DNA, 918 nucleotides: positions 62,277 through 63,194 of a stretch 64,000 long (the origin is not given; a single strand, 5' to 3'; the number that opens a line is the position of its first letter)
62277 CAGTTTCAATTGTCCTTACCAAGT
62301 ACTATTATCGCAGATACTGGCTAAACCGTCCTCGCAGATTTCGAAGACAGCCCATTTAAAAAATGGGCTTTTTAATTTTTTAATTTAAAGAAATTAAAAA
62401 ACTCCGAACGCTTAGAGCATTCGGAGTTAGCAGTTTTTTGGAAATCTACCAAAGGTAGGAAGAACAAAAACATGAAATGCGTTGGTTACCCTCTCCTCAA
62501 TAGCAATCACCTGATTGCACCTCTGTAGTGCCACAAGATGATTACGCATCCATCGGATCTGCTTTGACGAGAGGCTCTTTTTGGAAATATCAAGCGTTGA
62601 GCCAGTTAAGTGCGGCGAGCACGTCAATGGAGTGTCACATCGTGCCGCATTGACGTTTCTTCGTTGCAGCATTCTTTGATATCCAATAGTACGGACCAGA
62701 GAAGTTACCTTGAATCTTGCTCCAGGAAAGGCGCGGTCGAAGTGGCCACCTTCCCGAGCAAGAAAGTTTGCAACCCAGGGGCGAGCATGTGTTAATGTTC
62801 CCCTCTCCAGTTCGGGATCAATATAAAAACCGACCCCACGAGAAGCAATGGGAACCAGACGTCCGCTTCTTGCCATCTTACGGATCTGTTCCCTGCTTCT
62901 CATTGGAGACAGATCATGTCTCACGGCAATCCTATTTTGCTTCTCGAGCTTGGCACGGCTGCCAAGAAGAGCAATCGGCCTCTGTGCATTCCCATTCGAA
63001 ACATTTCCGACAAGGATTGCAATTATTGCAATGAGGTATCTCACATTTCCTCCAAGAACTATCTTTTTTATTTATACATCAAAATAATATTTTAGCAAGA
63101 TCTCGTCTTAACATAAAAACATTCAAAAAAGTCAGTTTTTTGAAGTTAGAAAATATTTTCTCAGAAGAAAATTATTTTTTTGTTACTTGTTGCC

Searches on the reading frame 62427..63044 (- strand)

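Call 48: search_protein_families(library=pfam, max_evalue=0.01, proteins=[window:62427-63044:-])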
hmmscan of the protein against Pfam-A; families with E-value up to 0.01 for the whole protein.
window:62427-63044:- (205 aa): 1 family
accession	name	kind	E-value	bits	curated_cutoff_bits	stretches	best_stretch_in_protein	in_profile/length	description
PF18979.5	DUF5715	-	3.5e-16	59.8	26.8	1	34-194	4-170/171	Family of unknown function (DUF5715)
